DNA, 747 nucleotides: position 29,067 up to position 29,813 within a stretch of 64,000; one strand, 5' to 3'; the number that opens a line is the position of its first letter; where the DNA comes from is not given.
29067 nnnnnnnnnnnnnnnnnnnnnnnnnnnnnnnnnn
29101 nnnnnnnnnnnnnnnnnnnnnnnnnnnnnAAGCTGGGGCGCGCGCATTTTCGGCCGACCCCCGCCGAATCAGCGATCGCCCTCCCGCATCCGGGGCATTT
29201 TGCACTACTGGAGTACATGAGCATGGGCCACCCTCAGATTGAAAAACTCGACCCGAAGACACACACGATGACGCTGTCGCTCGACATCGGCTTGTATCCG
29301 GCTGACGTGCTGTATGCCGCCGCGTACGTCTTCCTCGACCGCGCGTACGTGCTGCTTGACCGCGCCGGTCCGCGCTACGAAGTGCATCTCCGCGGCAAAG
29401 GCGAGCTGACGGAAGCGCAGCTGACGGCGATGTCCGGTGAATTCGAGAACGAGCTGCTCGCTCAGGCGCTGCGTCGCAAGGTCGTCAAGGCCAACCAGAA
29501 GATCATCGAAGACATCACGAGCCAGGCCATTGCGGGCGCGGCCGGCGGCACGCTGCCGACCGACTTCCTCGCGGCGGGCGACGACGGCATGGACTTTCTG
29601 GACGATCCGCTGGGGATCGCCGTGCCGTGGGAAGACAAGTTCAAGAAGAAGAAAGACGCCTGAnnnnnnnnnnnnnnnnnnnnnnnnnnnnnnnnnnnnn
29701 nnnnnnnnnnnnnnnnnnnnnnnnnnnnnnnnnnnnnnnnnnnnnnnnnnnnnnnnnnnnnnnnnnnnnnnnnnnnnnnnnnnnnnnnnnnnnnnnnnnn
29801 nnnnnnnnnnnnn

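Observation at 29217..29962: Two tandem paralogous small proteins with Lys-rich C-terminal tails: candidate substrates or chaperone-like partners of the rSAM enzymes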

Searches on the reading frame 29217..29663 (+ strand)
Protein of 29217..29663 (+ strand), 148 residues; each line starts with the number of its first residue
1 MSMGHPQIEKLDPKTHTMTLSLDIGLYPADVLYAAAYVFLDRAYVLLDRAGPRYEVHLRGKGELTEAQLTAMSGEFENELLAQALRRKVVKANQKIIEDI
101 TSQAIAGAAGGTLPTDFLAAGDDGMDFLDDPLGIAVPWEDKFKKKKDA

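Call 3: search_protein_families(library=ncbifam, proteins=[window:29217-29663:+], max_evalue=1)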
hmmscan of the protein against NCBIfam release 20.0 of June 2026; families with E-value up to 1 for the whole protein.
window:29217-29663:+ (148 aa): 1 family
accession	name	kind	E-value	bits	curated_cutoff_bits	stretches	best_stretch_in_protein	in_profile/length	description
TIGR03976.1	chp_LLNDYxLRE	equivalog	2.2e-15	56.8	50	1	25-108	4-87/90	His-Xaa-Ser system protein HxsD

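Call 4: search_protein_families(library=pfam, proteins=[window:29217-29663:+], max_evalue=1)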
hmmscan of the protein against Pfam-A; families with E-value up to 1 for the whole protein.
window:29217-29663:+ (148 aa): 0 families

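Call 10: find_homologous_proteins(query=window:29217-29663:+, max_evalue=0.001)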
Query window:29217-29663:+ (148 aa): 892 proteins with E <= 0.001 among 1002 candidates; the best 120 are listed.
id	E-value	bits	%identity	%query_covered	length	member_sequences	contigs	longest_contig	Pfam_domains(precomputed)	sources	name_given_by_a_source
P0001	1.3e-84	299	95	99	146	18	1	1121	PF27806.1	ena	-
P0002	8.4e-79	280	90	92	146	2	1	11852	PF27806.1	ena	-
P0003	1.6e-78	279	89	92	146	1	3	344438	PF27806.1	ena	-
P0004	8.1e-76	271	86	92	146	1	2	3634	PF27806.1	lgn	-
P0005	6.2e-63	229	74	98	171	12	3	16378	PF27806.1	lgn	-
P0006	3.4e-62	227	76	95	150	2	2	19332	PF27806.1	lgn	-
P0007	4.3e-62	226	72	97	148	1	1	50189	PF27806.1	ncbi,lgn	-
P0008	5.5e-62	226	75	89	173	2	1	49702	PF27806.1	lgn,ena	-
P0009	1.2e-61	225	72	92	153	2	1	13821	PF27806.1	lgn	-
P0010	4.0e-61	223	72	97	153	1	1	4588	PF27806.1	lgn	-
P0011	4.6e-61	223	73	92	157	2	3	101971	PF27806.1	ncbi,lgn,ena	-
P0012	1.1e-60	222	71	92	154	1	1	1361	PF27806.1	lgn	-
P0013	5.4e-60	219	72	92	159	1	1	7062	PF27806.1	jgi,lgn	-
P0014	4.4e-59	217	73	95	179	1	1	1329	PF27806.1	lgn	-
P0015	7.1e-59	216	70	97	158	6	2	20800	PF27806.1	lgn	-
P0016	1.2e-58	215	73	95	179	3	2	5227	PF27806.1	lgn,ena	-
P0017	1.3e-58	215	71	97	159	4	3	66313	PF27806.1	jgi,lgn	jgi:His-Xaa-Ser system protein HxsD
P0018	1.7e-58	215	70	97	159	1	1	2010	PF27806.1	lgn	-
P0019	4.6e-58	213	71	89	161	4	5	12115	PF27806.1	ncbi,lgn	-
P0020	1.1e-57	212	70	89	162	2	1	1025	PF27806.1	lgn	-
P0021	1.2e-57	212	68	97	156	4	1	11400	PF27806.1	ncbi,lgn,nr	ncbi:MAG: hypothetical protein HY902_10915 [Deltaproteobacteria bacterium]|nr:hypothetical protein [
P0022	1.8e-57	211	70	99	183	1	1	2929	PF27806.1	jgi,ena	-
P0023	4.6e-57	210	69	89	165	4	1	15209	PF27806.1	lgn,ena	-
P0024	1.0e-56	209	68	92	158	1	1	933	PF27806.1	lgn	-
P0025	1.1e-56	209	69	95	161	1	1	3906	PF27806.1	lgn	-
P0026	1.2e-56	209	71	95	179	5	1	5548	PF27806.1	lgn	-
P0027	4.1e-56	207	64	99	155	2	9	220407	PF27806.1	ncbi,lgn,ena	-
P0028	9.4e-56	206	70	96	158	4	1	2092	PF27806.1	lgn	-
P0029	1.1e-55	205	69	97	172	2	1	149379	PF27806.1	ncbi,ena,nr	ncbi:MAG: His-Xaa-Ser system protein HxsD [Myxococcales bacterium]|nr:His-Xaa-Ser system protein Hxs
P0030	2.4e-54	201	65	93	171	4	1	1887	PF27806.1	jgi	jgi:His-Xaa-Ser system protein HxsD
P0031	3.4e-54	201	64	92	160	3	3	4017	PF27806.1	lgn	-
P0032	6.1e-54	200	70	95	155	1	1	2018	PF27806.1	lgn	-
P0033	8.2e-54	199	69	93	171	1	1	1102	PF27806.1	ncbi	-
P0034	3.7e-53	197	66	95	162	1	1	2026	PF27806.1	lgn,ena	-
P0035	4.5e-53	197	70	94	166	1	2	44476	PF27806.1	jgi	jgi:His-Xaa-Ser system protein HxsD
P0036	6.4e-53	197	66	95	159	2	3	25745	PF27806.1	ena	-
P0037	2.1e-52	195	68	99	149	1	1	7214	PF27806.1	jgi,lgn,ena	-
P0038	3.2e-52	194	71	99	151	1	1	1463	PF27806.1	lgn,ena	-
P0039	3.5e-52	194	66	96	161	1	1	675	PF27806.1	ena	-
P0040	4.2e-52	194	71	99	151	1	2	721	PF27806.1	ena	-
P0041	1.1e-51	192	99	63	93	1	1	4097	PF27806.1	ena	-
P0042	1.6e-51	192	69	97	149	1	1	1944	PF27806.1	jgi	jgi:His-Xaa-Ser system protein HxsD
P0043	3.6e-51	191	69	99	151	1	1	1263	PF27806.1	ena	-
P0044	4.8e-51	190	64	94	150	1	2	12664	PF27806.1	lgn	-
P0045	6.0e-51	190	64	94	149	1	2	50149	PF27806.1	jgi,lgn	jgi:His-Xaa-Ser system protein HxsD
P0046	6.1e-51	190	70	94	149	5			PF27806.1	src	-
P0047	7.2e-51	190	65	97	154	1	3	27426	PF27806.1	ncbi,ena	-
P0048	9.7e-51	189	69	94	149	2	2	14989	PF27806.1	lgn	-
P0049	1.1e-50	189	69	94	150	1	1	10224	PF27806.1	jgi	jgi:His-Xaa-Ser system protein HxsD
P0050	1.6e-50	189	63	99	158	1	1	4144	PF27806.1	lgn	-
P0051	2.0e-50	188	65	97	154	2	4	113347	PF27806.1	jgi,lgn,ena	-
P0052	2.0e-50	188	71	93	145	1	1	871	PF27806.1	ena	-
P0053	2.9e-50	188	68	95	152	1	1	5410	PF27806.1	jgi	jgi:His-Xaa-Ser system protein HxsD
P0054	3.0e-50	188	67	99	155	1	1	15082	PF27806.1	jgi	jgi:His-Xaa-Ser system protein HxsD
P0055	3.9e-50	187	69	99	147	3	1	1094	PF27806.1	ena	-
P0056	4.4e-50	187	64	96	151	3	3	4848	PF27806.1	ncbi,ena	-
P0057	4.9e-50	187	63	97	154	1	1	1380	PF27806.1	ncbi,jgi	jgi:His-Xaa-Ser system protein HxsD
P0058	7.1e-50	187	64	96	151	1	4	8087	PF27806.1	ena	-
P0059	8.2e-50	186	68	94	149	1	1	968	PF27806.1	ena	-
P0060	1.3e-49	186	65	99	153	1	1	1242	PF27806.1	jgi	-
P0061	1.8e-49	185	63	96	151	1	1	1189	PF27806.1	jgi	jgi:His-Xaa-Ser system protein HxsD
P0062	2.1e-49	185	70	94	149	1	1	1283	PF27806.1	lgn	-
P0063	2.2e-49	185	66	99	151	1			PF27806.1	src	-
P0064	2.2e-49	185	66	94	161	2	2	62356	PF27806.1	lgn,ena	-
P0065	2.6e-49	185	64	97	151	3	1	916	PF27806.1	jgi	-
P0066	2.7e-49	185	69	94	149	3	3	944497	PF27806.1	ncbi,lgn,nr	ncbi:His-Xaa-Ser system protein HxsD [bacterium]|nr:His-Xaa-Ser system protein HxsD [bacterium]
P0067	2.8e-49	185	67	94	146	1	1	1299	PF27806.1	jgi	jgi:His-Xaa-Ser system protein HxsD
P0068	3.0e-49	185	67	96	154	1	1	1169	PF27806.1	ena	-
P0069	3.1e-49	185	68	94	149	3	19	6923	PF27806.1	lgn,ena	-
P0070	3.5e-49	184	65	99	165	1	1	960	PF27806.1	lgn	-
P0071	4.6e-49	184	68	94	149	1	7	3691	PF27806.1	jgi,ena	-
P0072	4.9e-49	184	67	94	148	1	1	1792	PF27806.1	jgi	jgi:His-Xaa-Ser system protein HxsD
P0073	5.7e-49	184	66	99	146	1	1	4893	PF27806.1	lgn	-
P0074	7.4e-49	183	67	94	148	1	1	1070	PF27806.1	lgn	-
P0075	9.7e-49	183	59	95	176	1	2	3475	PF27806.1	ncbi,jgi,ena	jgi:His-Xaa-Ser system protein HxsD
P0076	9.8e-49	183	67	99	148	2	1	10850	PF27806.1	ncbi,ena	-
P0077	1.0e-48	183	67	99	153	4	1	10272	PF27806.1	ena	-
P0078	1.0e-48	183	66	99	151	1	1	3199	PF27806.1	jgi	jgi:His-Xaa-Ser system protein HxsD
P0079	1.0e-48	183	68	99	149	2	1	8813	PF27806.1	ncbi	ncbi:MAG: His-Xaa-Ser system protein HxsD [Candidatus Binatia bacterium]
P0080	1.2e-48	183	67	94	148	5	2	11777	PF27806.1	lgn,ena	-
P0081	1.3e-48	183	68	94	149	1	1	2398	PF27806.1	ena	-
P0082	1.4e-48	183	68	94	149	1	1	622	PF27806.1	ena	-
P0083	1.5e-48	182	65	99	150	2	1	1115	PF27806.1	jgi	-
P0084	2.1e-48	182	68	99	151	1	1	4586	PF27806.1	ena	-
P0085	2.2e-48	182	68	97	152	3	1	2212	PF27806.1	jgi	jgi:His-Xaa-Ser system protein HxsD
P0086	2.3e-48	182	68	94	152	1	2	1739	PF27806.1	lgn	-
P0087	2.3e-48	182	68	99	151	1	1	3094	PF27806.1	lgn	-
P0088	2.4e-48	182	67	94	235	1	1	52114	PF27806.1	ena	-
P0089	2.6e-48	182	67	94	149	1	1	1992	PF27806.1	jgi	-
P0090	2.8e-48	181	66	96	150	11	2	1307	PF27806.1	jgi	jgi:His-Xaa-Ser system protein HxsD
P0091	2.8e-48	181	63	97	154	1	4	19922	PF27806.1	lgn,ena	-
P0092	2.9e-48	181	62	99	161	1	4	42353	PF27806.1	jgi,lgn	-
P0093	2.9e-48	181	68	99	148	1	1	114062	PF27806.1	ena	-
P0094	3.0e-48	181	67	94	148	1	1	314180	PF27806.1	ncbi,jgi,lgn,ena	-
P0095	3.1e-48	181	61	94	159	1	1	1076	PF27806.1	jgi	jgi:His-Xaa-Ser system protein HxsD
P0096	3.5e-48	181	64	99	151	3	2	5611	PF27806.1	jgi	jgi:His-Xaa-Ser system protein HxsD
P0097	3.8e-48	181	67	99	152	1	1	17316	PF27806.1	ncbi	-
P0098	4.0e-48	181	60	97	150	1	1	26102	PF27806.1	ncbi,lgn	-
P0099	4.2e-48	181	69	92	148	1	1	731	PF27806.1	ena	-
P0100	4.2e-48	181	64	96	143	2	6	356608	PF27806.1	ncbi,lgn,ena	-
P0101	4.2e-48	181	63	96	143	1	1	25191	PF27806.1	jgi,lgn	jgi:His-Xaa-Ser system protein HxsD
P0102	4.3e-48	181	67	95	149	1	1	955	PF27806.1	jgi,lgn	jgi:His-Xaa-Ser system protein HxsD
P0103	4.7e-48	181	67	98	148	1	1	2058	PF27806.1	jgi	jgi:His-Xaa-Ser system protein HxsD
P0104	5.3e-48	181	69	91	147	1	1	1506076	PF27806.1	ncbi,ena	-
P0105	7.5e-48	180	67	99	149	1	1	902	PF27806.1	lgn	-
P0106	8.0e-48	180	66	99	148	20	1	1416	PF27806.1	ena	-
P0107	8.4e-48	180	66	99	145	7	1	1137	PF27806.1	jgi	jgi:His-Xaa-Ser system protein HxsD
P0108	8.6e-48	180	69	92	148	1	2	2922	PF27806.1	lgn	-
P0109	9.3e-48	180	66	94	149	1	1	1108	PF27806.1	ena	-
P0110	9.8e-48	180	61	97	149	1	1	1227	PF27806.1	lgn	-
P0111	1.0e-47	180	64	96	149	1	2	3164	PF27806.1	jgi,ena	-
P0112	1.0e-47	180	66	99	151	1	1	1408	PF27806.1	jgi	jgi:His-Xaa-Ser system protein HxsD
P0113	1.4e-47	179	63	97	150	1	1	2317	PF27806.1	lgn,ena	-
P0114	1.4e-47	179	62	95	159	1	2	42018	PF27806.1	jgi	jgi:His-Xaa-Ser system protein HxsD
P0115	1.4e-47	179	61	97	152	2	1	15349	PF27806.1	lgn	-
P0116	1.5e-47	179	64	99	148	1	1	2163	PF27806.1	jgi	jgi:His-Xaa-Ser system protein HxsD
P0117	1.5e-47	179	64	96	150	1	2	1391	PF27806.1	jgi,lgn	jgi:His-Xaa-Ser system protein HxsD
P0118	1.5e-47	179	62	97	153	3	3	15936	PF27806.1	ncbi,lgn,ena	-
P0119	1.7e-47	179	67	93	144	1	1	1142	PF27806.1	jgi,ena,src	-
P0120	1.8e-47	179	67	94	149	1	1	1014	PF27806.1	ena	-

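Call 14: find_encoding_contigs(protein=P0104, flank=10000, max_places=2)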
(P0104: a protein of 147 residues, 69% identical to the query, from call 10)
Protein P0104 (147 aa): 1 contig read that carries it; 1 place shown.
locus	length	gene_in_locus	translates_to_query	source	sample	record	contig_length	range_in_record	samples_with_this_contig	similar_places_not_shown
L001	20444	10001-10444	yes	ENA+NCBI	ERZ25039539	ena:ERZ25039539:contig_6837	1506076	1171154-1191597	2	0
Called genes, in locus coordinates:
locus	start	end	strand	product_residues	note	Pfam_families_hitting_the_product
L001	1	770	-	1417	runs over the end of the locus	-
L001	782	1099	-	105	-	-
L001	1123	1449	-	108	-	-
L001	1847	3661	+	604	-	PF04055:Radical_SAM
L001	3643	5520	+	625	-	PF04055:Radical_SAM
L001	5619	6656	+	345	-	PF04055:Radical_SAM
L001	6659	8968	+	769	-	PF04055:Radical_SAM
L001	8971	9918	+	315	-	PF04055:Radical_SAM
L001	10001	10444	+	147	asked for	PF27806:HxsD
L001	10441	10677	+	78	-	PF27806:HxsD (weak)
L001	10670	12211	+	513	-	PF13353:Fer4_12, PF04055:Radical_SAM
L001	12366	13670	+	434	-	-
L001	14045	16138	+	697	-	-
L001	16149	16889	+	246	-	-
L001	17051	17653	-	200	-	-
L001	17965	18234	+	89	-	-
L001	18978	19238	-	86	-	-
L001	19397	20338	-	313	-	PF00128:Alpha-amylase (faint)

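Call 15: find_encoding_contigs(protein=P0100, flank=10000, max_places=2)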
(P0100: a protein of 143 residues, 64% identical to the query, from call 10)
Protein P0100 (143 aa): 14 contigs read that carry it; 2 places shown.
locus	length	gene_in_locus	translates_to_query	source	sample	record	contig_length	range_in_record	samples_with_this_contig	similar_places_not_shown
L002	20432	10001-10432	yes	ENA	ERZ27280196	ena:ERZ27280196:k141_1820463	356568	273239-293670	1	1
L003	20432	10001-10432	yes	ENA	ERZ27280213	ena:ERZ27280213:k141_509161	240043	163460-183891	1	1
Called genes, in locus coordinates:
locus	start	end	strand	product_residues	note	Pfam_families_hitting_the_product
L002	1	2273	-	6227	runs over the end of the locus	PF11617:Cu-binding_MopE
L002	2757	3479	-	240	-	PF21948:LplA-B_cat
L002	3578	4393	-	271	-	PF01148:CTP_transf_1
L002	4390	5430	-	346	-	PF01790:LGT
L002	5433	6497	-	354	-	PF01252:Peptidase_A8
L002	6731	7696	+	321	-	PF04055:Radical_SAM (weak)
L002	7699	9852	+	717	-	PF04055:Radical_SAM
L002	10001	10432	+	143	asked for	PF27806:HxsD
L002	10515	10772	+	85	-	-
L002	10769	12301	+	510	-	PF04055:Radical_SAM, PF13353:Fer4_12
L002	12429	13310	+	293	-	-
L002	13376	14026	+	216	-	-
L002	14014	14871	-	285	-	PF08501:Shikimate_dh_N, PF18317:SDH_C (weak)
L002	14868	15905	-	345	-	PF06574:FAD_syn, PF01687:Flavokinase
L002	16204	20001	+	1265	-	PF00526:Dicty_CTDC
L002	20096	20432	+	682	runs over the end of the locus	-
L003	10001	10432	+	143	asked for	PF27806:HxsD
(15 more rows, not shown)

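Call 16: find_related_loci(query=A1, collection=genome_contigs, flank=10000)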
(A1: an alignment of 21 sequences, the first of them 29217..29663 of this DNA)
Query A1 (148 aa) in genome_contigs; peptide patterns used: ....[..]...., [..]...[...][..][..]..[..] (x = any residue, [..] = any of these).
298 stretches matched a pattern; 237 encode a relative of the query (tblastn E <= 1e-3); the best 80 are kept; 80 distinct loci.
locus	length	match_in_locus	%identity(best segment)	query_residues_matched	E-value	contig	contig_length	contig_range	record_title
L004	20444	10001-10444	100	1-148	1e-96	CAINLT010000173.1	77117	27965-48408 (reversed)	MAG: uncultured Myxococcales bacterium isolate MJ-time_bin-8340 genome assembly, contig: bin-8340:173/549, whole genome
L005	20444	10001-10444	99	1-148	1e-95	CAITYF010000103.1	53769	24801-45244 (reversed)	MAG: uncultured Myxococcales bacterium isolate Ja1_bin-0143 genome assembly, contig: bin-0143:103/272, whole genome shot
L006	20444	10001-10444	98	1-148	2e-95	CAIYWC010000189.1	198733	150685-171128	MAG: uncultured Myxococcales bacterium isolate AlinenLipids_bin-2060 genome assembly, contig: bin-2060:189/236, whole ge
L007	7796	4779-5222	97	1-148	3e-94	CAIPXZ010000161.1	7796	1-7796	MAG: uncultured Myxococcales bacterium isolate YR2_bin-0002 genome assembly, contig: bin-0002:161/806, whole genome shot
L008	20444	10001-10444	95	1-148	8e-92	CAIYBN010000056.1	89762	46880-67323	MAG: uncultured Myxococcales bacterium isolate MJ-time_bin-1663 genome assembly, contig: bin-1663:056/149, whole genome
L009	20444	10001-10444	75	4-146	2e-70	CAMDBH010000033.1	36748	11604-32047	MAG: Klebsiella pneumoniae isolate MaH-04nov19-278 genome assembly, contig: MaH-04nov19-C2587, whole genome shotgun sequ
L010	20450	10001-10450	74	4-147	2e-69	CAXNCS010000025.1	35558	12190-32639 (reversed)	MAG: Myxococcota bacterium isolate MiH-14oct19-125 genome assembly, contig: MiH-14oct19-C2095, whole genome shotgun sequ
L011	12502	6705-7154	74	4-147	4e-69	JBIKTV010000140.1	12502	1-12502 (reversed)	MAG: Myxococcota bacterium isolate ME2015-07-30_3300044647_group6_bin219 Rohwer_bin1498_scaffold_4926_c1, whole genome s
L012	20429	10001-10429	72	3-145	5e-69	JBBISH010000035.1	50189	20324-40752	MAG: Myxococcales bacterium isolate STS170223_bin_369 NODE_433_length_50189_cov_2.43983, whole genome shotgun sequence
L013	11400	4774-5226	68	3-145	1e-64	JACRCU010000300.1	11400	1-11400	MAG: Deltaproteobacteria bacterium isolate NC_groundwater_1654_Pr3_B-0.1um_9_b SR-2_scaffold_141_2170962, whole genome s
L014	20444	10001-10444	66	7-148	2e-62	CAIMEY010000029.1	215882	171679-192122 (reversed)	MAG: uncultured Myxococcales bacterium isolate Umea_bin-05835 genome assembly, contig: bin-05835:029/123, whole genome s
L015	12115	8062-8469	71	8-138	3e-61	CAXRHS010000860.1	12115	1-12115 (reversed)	MAG: Myxococcota bacterium isolate CJ01B_8.15 genome assembly, contig: k141_1993400, whole genome shotgun sequence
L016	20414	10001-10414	71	6-138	2e-59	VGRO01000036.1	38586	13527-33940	MAG: Deltaproteobacteria bacterium isolate M_DeepCast_65m_m1_011 M_DeepCast_65m_m1_011_Ga0194120_10001743, whole genome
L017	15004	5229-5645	69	8-140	3e-59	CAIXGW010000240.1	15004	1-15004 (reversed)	MAG: uncultured Myxococcales bacterium isolate ErkenSummer_bin-0937 genome assembly, contig: bin-0937:240/404, whole gen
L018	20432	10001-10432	63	2-138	9e-58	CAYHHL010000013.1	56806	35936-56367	MAG TPA_asm: uncultured Enterobacteriaceae bacterium isolate ERP119702_co1_145 genome assembly, contig: NODE_448_length_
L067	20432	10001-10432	50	7-148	5e-37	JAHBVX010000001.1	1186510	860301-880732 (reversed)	MAG: Polyangiaceae bacterium isolate ACE_MYX3 MYX3_1, whole genome shotgun sequence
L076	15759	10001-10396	52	18-148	2e-34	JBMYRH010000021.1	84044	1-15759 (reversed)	MAG: Myxococcota bacterium isolate ME_XS_2303_bin_6 ME_XS_2303_bin_6_20, whole genome shotgun sequence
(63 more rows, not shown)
